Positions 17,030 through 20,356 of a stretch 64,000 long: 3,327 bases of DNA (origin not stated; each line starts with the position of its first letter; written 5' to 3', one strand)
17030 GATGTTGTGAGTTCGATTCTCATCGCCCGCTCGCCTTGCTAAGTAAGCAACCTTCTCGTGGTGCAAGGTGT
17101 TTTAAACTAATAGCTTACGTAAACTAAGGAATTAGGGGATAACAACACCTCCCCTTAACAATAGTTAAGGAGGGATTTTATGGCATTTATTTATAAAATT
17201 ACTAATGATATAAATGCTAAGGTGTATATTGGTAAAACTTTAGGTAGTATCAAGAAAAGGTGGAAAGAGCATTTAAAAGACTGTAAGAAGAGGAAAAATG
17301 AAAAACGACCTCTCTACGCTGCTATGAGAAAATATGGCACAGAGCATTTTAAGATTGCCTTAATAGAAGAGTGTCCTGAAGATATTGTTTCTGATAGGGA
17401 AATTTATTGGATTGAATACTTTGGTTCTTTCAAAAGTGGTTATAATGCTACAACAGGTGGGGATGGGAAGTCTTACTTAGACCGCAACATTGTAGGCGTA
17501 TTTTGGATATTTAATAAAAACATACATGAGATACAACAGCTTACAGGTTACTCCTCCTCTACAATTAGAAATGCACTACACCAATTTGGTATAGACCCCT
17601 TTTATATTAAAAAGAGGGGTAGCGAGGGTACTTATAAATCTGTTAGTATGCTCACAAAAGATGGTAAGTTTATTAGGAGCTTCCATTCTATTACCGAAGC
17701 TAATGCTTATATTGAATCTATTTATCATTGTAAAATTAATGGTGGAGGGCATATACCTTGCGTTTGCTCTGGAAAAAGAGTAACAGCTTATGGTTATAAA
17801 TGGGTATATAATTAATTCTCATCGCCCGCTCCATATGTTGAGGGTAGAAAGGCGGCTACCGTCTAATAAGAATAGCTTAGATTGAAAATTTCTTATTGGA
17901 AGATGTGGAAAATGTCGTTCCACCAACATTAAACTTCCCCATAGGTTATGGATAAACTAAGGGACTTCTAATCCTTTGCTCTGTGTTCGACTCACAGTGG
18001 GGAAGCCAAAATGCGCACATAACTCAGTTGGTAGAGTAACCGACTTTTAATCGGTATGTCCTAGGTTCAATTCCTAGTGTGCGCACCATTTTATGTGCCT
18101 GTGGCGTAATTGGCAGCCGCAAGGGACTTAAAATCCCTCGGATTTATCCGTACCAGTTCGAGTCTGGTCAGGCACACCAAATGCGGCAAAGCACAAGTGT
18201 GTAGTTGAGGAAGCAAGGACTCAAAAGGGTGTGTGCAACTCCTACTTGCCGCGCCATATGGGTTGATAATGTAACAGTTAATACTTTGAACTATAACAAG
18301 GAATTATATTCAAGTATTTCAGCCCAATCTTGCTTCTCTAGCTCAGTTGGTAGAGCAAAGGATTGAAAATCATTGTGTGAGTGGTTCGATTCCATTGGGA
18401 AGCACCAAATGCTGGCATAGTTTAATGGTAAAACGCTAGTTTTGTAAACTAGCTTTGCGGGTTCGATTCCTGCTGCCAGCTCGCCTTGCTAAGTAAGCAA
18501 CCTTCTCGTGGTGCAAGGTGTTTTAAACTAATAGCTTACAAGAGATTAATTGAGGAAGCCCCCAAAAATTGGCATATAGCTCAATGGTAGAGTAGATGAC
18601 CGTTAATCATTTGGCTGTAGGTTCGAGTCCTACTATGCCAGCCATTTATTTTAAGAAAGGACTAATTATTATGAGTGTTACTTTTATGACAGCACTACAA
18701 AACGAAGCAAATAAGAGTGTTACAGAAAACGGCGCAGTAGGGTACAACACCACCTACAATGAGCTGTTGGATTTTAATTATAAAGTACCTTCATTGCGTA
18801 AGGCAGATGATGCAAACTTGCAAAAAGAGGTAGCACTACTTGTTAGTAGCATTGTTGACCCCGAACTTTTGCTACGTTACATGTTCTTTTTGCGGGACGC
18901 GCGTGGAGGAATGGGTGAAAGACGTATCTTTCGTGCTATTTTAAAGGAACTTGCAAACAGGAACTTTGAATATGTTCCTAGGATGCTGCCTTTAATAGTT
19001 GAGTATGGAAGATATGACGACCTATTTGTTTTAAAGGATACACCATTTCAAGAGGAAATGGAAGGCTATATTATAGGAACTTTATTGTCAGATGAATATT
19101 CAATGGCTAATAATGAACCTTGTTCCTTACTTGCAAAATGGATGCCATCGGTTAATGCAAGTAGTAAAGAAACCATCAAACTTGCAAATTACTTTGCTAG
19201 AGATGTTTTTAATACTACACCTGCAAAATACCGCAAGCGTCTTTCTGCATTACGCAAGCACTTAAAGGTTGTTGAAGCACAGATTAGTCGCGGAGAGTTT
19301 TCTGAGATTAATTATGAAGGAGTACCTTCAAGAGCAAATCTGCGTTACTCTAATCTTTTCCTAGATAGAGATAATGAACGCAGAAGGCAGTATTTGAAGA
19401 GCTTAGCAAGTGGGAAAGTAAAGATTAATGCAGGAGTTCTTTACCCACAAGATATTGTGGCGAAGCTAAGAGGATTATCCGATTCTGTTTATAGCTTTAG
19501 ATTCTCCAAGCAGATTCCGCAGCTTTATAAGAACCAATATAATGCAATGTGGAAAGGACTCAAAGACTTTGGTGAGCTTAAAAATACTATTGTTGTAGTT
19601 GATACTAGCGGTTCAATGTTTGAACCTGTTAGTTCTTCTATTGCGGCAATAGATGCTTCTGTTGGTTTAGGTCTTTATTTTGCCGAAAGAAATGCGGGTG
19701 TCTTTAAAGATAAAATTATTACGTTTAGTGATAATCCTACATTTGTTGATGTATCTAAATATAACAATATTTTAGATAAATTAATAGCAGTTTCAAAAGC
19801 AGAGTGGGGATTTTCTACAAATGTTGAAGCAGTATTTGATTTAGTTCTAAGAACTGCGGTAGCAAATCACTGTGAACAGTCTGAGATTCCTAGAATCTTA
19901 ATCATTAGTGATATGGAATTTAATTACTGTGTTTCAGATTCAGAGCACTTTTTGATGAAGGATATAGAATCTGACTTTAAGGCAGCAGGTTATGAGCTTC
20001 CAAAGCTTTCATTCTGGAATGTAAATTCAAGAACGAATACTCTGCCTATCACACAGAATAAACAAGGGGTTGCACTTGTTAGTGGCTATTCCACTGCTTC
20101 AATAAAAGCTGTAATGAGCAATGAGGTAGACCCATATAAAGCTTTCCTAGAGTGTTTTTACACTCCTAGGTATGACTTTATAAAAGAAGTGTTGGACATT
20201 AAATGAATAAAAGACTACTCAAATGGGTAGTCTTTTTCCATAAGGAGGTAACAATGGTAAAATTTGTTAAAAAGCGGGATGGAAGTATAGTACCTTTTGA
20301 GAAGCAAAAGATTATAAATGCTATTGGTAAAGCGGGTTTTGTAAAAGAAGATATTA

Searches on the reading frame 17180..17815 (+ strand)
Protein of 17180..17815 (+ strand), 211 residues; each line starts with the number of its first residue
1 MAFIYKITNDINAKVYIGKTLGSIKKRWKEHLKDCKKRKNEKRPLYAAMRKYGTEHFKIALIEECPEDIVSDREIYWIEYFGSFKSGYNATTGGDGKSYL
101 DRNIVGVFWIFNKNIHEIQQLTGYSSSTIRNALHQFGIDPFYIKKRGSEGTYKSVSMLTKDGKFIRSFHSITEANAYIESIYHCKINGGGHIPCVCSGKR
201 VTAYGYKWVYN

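Call 14: search_protein_families(library=phrogs, proteins=[window:17180-17815:+], max_evalue=0.00001)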
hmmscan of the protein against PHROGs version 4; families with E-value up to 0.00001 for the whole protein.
window:17180-17815:+ (211 aa): 6 families
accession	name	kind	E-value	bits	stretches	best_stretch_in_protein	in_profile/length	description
phrog_7168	-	DNA, RNA and nucleotide metabolism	8e-27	95.4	1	1-105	1-108/284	homing endonuclease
phrog_314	-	DNA, RNA and nucleotide metabolism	1.4e-23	84.7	1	1-210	178-387/574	homing endonuclease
phrog_5123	-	DNA, RNA and nucleotide metabolism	4.7e-21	76.3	1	1-100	1-98/152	homing endonuclease with GIY-YIG motif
phrog_19446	-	DNA, RNA and nucleotide metabolism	1.4e-15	58.5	1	1-80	1-79/254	homing endonuclease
phrog_3404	-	DNA, RNA and nucleotide metabolism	3.5e-09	37.8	1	3-81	4-79/235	HNH endonuclease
phrog_20015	-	DNA, RNA and nucleotide metabolism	5.4e-06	27.5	0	4-37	5-38/46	endonuclease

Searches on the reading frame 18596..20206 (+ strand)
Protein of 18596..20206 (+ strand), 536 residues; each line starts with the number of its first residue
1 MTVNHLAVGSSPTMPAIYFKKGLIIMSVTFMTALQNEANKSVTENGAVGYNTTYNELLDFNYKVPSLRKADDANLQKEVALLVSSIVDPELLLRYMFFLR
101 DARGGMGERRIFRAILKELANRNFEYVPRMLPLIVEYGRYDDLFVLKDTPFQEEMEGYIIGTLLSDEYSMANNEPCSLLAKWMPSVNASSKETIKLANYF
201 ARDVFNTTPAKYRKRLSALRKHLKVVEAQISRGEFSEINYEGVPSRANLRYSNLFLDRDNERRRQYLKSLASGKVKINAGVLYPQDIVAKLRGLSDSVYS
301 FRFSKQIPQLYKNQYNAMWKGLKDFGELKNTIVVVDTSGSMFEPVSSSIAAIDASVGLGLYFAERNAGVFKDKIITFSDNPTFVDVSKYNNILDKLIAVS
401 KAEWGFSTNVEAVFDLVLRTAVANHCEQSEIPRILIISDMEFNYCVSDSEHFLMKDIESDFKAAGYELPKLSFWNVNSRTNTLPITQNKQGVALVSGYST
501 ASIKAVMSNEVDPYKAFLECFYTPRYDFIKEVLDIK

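Call 14: search_protein_families(library=phrogs, proteins=[window:18596-20206:+], max_evalue=0.00001)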
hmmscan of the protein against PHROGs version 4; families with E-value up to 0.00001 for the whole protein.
window:18596-20206:+ (536 aa): 1 family
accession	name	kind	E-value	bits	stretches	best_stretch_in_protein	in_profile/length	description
phrog_850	-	DNA, RNA and nucleotide metabolism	1.1e-118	398.1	1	29-528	3-476/476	RNA-binding protein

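Call 32: search_dna_similar(query=window:18596-20206:+, collection=phages, mode=protein, max_rows=12)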
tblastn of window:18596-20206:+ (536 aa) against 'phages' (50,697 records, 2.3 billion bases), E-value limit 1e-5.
Records with a match: 710; places in all: 714; records where one place covers at least 80% of the query: 706.
Best place of each record, by identity: <60% 710.
By first word of the organism name: Escherichia 120; Mycobacterium 95; Salmonella 77; Vibrio 56; Listeria 54; Staphylococcus 42; Campylobacter 40; Enterococcus 36; Bacillus 28; Aeromonas 23; and 26 more.
By host as written in the record: - 67; Mycobacterium smegmatis mc2 155 59; Listeria monocytogenes 43; Escherichia coli 34; Mycobacterium smegmatis mc#155 27; Staphylococcus sp. 21; Escherichia coli K-12 MG1655 20; Campylobacter jejuni NCTC12662 15; and 188 more.
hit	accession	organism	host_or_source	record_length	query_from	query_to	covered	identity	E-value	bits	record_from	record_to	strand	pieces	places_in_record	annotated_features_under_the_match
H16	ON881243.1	Bacillus phage PK-3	Bacillus sp.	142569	17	526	95%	37.1%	4e-94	320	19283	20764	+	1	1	DUF2828 family protein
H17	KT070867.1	Bacillus phage PBC2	Bacillus cereus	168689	27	526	93%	37.6%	2e-92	315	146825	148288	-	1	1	hypothetical protein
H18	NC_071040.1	Bacillus phage PBC2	Bacillus cereus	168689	27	526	93%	37.6%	2e-92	315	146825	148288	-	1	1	hypothetical protein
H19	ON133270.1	Bacillus phage 2S-4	Rosselomorea vietnamensis FJAT-46955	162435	27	526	93%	37.4%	9e-95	322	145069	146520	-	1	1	none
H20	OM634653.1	Bacillus phage vB_BsuS_PJN02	Bacillus subtilis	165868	27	526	93%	37.4%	9e-95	322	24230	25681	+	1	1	hypothetical protein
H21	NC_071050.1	Bacillus phage vB_BsuS_PJN02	Bacillus subtilis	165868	27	526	93%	37.4%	9e-95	322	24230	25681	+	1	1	hypothetical protein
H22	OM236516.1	Bacillus phage FADO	Bacillus subtilis BEST7003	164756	27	526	93%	37.4%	4e-94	320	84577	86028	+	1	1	hypothetical protein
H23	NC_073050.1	Bacillus phage FADO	Bacillus subtilis BEST7003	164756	27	526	93%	37.4%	4e-94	320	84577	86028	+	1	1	hypothetical protein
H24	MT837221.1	Bacteriophage sp.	human fecal samples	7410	28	526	93%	37.4%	4e-92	314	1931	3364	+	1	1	record has no annotation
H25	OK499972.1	Bacillus phage vB_BanS_Chewbecca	Bacillus anthracis Sterne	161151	27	527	93%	36.9%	6e-86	296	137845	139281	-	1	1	DUF2828 family protein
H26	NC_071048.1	Bacillus phage vB_BanS_Chewbecca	Bacillus anthracis Sterne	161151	27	527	93%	36.9%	6e-86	296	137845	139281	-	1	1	DUF2828 family protein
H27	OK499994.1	Bacillus phage vB_BanS_Skywalker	Bacillus anthracis Sterne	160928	27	527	93%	36.9%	1e-85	295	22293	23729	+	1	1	DUF2828 domail-containing protein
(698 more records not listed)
